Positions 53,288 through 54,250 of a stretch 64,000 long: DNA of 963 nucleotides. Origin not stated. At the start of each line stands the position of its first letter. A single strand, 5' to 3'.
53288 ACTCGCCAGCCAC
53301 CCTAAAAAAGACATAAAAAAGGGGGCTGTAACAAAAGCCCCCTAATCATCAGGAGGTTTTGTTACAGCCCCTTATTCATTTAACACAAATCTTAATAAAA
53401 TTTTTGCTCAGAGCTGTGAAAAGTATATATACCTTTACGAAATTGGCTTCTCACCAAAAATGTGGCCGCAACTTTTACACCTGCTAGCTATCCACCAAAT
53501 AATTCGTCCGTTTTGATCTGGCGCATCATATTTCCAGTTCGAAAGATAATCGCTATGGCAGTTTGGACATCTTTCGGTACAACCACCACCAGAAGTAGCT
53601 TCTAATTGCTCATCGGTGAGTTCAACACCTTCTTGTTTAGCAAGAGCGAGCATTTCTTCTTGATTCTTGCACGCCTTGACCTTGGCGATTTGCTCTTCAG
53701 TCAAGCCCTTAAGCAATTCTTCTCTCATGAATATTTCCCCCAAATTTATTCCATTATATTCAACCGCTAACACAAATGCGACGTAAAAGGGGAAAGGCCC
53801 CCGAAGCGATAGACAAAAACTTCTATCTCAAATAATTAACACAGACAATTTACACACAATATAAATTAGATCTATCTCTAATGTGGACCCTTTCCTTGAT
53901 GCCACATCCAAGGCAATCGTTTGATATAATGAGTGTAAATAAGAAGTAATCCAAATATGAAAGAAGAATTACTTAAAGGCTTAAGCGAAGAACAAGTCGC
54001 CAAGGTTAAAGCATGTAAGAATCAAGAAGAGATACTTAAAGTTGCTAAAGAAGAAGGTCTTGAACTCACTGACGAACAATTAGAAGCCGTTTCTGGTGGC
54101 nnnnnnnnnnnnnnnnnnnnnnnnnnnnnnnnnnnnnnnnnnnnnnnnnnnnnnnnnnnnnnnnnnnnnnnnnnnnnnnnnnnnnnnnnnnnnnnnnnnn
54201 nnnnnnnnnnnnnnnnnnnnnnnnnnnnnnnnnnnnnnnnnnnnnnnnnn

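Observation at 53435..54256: Family of Nif11-like double-glycine leader peptides fused to hypervariable zinc-ribbon cores (locus 1, divergent pair P1/P2)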

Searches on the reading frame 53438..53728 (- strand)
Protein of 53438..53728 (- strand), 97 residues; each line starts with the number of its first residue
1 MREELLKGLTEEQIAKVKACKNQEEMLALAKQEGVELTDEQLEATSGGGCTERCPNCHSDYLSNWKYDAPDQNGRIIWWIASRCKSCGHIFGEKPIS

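Call 3: search_protein_families(library=ncbifam, proteins=[window:53438-53728:-], max_evalue=1)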
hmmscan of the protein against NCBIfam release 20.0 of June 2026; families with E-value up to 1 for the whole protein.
seq(97 aa): 10 families
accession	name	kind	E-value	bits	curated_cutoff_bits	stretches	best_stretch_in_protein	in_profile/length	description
TIGR03798.1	leader_Nif11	subfamily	0.0009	19.5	32.3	1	15-46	21-53/68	Nif11-like leader peptide family RiPP precursor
TIGR02098.1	MJ0042_CXXC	domain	0.0041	16.8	20.9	0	53-61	4-12/38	MJ0042-type zinc finger domain-containing protein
TIGR03793.1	leader_NHLP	domain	0.045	13.6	50.9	1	25-48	54-77/77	NHLP leader peptide family RiPP precursor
TIGR03949.1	bact_IIb_cerein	subfamily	0.046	13.5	21.5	1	35-49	2-16/45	class IIb bacteriocin, lactobin A/cerein 7B family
NF033772.1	pheromone_VP1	equivalog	0.074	13.3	85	1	26-50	1-25/65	peptide pheromone VP1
NF038399.1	NH_RiPP_Os17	domain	0.11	12.6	40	0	28-44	26-42/63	Os1348 family NHLP clan protein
NF050000.1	IS1_IS1595_Zn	domain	0.12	12.9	28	0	83-93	23-33/34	IS1/IS1595 family N-terminal zinc-binding domain-containing protein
NF047912.1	ECs_2282_CxxC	subfamily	0.15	12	37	1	53-91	4-37/60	ECs_2282 family putative zinc-binding protein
TIGR02826.1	RNR_activ_nrdG3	equivalog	0.44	10.4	151.7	1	46-70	21-45/148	anaerobic ribonucleoside-triphosphate reductase activating protein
TIGR02605.1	CxxC_CxxC_SSSS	subfamily_domain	0.95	9.6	31.3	0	83-91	7-15/52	FmdB family zinc ribbon protein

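Call 4: search_protein_families(library=pfam, proteins=[window:53438-53728:-], max_evalue=1)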
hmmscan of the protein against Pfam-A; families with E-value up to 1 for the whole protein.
seq(97 aa): 12 families
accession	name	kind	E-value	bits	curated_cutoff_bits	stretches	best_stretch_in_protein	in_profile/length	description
PF07862.16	Nif11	-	0.00013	22.6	23.8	1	15-40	21-46/48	Nif11 domain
PF12172.15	zf-ChsH2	-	0.0011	19.1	23.2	1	80-91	10-21/37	ChsH2, rubredoxin-like zinc ribbon domain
PF08271.17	Zn_Ribbon_TF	-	0.0021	18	29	0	53-62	2-11/43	TFIIB zinc-binding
PF13717.11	Zn_ribbon_4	-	0.0062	16.9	30.3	0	83-91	27-35/36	zinc-ribbon domain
PF21349.2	RUBY_RBDX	-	0.042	13.8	26.5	1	83-95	2-15/30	Rubrerythrin, rubredoxin-like domain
PF24113.1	DUF7387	-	0.12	13.2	27.9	1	7-44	31-68/85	Family of unknown function (DUF7387)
PF23470.1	Zn_ribbon_PF0610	-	0.14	12.4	26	0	53-63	20-30/39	PF0610 rubredoxin-like zinc beta-ribbon domain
PF12760.12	Zn_ribbon_IS1595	-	0.26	11.7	25.4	1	52-89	19-45/46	Transposase zinc-ribbon domain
PF07308.18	DUF1456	-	0.29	11.8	27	1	22-46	15-39/68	Protein of unknown function (DUF1456)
PF18718.6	CxC5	-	0.3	11.7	26.9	1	19-66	17-63/117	CxC5 like cysteine cluster associated with KDZ transposases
PF23551.1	Zn_ribbon_20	-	0.32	11.5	27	1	50-62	21-33/35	Zinc beta-ribbon domain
PF09723.15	Zn_ribbon_8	-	0.79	10.2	34.4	0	83-91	7-15/41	Zinc ribbon domain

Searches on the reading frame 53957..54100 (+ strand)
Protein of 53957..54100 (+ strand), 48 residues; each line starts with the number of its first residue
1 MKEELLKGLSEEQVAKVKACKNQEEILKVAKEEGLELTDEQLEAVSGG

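Call 41: search_protein_representatives(alignment_id=A4)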
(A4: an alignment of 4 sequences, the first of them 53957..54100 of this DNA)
Query: 4 sequences, 48 profile positions. Proteins with E-value up to 0.001 (for the whole library): 2167; up to 1e-10: 308; up to 1e-30: 0. The best 150 are listed.
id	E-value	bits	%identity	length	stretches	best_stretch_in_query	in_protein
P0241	3.1e-24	100.8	-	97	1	1-48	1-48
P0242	1.4e-23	98.7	-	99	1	1-48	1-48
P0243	4.5e-23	97.1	-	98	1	1-48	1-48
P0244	2.5e-22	94.7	-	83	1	1-48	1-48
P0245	3.8e-22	94.1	-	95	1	1-48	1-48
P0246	4.0e-22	94.1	-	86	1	1-48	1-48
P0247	4.0e-22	94.0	-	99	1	1-48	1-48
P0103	4.2e-22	94.0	-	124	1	2-48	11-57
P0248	8.1e-22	93.1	-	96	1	1-48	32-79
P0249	9.0e-22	92.9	-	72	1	2-48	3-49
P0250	1.3e-21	92.4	-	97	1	1-48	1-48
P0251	3.1e-21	91.2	-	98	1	1-48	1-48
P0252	3.4e-21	91.1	-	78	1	1-48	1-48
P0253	5.7e-21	90.4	-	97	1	1-48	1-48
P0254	5.8e-21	90.3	-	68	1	1-48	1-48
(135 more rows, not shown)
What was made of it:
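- The top 150 are 39-159 aa, with the leader at or near the N-terminus in nearly all (call 41).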
